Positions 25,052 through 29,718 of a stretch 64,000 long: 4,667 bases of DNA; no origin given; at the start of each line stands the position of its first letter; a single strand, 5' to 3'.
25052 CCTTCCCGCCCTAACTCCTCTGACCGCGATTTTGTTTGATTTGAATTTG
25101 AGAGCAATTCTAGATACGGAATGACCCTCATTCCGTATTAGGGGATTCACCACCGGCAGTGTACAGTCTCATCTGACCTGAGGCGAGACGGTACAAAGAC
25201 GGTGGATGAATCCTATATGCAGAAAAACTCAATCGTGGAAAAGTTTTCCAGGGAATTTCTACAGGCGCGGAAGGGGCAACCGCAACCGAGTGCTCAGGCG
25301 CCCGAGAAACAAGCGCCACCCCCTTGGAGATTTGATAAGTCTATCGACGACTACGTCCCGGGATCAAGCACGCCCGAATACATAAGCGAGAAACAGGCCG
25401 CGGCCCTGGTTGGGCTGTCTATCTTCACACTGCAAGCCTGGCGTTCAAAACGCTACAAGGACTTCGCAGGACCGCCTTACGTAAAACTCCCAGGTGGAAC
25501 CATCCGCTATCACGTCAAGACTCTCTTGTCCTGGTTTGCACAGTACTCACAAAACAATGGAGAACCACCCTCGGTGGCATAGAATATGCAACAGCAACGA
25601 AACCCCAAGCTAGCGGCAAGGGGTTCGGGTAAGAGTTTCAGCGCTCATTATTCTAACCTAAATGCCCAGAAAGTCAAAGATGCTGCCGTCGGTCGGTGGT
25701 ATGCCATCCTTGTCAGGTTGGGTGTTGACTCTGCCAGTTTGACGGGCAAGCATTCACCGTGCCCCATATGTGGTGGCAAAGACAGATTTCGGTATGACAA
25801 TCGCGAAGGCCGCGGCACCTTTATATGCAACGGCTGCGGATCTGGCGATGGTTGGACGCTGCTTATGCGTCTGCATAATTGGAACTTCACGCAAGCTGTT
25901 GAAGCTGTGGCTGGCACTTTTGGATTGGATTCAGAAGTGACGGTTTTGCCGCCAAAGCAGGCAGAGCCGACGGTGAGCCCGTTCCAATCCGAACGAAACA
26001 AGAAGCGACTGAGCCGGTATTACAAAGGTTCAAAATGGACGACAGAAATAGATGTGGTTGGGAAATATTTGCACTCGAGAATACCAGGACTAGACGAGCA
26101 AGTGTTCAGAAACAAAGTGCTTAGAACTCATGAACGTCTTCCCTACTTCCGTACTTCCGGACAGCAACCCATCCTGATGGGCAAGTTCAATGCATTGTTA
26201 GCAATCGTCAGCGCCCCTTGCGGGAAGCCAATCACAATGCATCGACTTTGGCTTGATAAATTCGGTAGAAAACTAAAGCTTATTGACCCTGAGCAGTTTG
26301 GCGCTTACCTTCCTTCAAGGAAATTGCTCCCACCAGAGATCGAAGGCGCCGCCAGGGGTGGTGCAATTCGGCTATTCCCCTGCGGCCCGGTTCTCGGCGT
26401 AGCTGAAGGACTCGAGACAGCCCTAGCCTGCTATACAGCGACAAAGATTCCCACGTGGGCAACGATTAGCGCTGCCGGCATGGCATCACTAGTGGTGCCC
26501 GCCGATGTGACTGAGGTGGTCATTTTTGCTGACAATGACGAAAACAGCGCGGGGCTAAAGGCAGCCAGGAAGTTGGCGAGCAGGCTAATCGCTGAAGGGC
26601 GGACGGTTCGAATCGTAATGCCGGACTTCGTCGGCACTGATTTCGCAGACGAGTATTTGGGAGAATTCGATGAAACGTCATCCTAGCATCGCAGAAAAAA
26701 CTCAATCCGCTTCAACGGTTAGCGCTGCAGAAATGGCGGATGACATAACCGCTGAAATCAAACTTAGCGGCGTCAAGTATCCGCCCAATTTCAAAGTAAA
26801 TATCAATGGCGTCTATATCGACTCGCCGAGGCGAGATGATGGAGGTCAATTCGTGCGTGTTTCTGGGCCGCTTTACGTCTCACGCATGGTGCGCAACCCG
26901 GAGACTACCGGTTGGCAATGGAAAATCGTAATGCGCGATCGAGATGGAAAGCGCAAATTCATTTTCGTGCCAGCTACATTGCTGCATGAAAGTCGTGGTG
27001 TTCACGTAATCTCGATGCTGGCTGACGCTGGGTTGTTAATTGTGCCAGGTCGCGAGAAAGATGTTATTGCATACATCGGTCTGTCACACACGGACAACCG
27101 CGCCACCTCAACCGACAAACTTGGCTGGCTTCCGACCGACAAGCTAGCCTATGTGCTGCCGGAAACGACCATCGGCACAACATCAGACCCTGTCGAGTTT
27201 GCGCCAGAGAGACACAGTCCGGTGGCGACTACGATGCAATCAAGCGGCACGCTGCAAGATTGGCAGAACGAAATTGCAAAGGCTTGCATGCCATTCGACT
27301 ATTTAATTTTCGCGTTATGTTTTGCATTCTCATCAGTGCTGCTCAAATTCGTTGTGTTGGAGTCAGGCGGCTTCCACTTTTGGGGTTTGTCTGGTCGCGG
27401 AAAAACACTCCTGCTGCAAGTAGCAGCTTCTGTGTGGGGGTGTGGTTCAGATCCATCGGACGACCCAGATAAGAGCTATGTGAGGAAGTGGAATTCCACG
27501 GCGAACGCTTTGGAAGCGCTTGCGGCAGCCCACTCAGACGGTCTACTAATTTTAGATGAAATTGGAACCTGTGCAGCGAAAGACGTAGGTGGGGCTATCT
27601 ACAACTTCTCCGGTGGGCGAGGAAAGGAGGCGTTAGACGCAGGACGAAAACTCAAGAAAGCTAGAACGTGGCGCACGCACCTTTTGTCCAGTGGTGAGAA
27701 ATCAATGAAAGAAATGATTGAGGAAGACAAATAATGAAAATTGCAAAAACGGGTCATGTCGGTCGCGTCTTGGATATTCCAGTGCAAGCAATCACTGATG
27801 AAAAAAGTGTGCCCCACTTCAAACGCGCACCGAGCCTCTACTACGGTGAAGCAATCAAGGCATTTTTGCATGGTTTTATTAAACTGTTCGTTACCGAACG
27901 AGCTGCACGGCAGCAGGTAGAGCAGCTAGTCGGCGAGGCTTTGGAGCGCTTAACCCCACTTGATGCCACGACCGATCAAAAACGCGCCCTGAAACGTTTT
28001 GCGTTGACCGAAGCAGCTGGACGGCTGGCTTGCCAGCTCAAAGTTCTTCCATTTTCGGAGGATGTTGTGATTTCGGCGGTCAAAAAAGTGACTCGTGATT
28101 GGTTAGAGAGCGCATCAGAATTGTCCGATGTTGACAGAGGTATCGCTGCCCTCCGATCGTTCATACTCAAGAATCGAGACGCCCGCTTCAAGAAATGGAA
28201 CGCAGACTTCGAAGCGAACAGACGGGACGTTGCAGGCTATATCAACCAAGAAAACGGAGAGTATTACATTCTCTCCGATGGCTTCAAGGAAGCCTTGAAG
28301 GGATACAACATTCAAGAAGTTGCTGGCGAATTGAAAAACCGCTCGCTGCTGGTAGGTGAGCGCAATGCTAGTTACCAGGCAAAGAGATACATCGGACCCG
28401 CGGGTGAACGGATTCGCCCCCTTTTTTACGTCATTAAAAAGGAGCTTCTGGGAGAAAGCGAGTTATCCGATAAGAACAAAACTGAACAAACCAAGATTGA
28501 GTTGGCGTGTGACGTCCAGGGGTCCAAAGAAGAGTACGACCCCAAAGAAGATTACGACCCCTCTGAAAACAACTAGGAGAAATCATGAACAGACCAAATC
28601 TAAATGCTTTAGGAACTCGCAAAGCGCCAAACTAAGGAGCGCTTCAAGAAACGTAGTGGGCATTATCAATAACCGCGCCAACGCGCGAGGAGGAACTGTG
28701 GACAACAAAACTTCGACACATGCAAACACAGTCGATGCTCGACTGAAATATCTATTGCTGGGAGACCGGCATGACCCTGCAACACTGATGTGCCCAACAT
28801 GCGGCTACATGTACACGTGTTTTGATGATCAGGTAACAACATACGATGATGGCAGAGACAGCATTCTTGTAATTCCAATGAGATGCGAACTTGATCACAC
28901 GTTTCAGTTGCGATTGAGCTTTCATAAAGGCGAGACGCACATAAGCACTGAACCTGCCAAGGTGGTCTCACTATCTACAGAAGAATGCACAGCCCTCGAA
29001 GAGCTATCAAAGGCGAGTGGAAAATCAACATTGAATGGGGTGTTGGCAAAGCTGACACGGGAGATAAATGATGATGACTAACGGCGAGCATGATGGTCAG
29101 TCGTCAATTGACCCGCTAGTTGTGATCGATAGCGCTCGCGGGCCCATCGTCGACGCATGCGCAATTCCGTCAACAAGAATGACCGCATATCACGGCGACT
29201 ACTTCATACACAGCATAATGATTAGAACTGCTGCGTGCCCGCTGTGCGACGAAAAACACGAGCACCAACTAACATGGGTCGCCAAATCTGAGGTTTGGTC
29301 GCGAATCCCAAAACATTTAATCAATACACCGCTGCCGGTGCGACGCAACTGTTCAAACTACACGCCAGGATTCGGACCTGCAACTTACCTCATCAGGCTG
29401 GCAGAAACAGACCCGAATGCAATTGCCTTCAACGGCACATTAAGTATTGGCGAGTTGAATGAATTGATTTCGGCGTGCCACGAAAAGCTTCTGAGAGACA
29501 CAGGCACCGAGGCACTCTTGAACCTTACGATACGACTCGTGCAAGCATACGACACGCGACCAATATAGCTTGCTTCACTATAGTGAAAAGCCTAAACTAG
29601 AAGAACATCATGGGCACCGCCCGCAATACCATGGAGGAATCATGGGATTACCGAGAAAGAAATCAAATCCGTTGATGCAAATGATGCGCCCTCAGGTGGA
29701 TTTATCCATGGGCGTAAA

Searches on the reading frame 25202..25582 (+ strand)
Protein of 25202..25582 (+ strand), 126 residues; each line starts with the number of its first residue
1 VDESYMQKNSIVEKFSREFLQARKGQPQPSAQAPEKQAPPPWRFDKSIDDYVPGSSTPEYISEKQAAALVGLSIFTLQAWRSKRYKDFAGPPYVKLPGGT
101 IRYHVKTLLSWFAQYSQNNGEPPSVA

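Call 35: search_protein_families(library=pfam, proteins=[window:25202-25582:+], max_evalue=0.001)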
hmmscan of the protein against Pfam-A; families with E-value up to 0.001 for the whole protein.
window:25202-25582:+ (126 aa): 0 families

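Call 65: search_protein_families(library=pfam, proteins=[window:25202-25582:+], max_evalue=0.5)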
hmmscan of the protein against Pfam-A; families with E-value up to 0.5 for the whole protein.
window:25202-25582:+ (126 aa): 1 family
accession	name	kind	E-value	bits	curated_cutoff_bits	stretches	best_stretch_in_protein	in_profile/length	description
PF12728.13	HTH_17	-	0.0029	18.3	27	1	61-115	2-50/51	Helix-turn-helix domain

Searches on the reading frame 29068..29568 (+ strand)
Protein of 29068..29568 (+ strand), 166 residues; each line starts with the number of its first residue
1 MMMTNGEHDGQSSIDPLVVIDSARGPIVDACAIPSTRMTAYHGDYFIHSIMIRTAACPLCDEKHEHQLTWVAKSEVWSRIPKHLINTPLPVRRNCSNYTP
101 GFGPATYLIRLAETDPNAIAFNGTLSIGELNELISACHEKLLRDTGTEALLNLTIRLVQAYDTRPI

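Call 35: search_protein_families(library=pfam, proteins=[window:29068-29568:+], max_evalue=0.001)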
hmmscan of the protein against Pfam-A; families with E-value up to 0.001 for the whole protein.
window:29068-29568:+ (166 aa): 0 families

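Call 65: search_protein_families(library=pfam, proteins=[window:29068-29568:+], max_evalue=0.5)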
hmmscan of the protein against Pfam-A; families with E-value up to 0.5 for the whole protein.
window:29068-29568:+ (166 aa): 1 family
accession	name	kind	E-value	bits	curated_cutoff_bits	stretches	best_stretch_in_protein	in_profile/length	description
PF13873.12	Myb_DNA-bind_5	-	0.17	12.3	21.7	1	62-94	26-57/78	Myb/SANT-like DNA-binding domain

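Call 100: search_protein_families(library=phrogs, proteins=[window:29068-29568:+], max_evalue=0.001)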
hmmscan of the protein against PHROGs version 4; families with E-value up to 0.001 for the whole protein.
window:29068-29568:+ (166 aa): 0 families
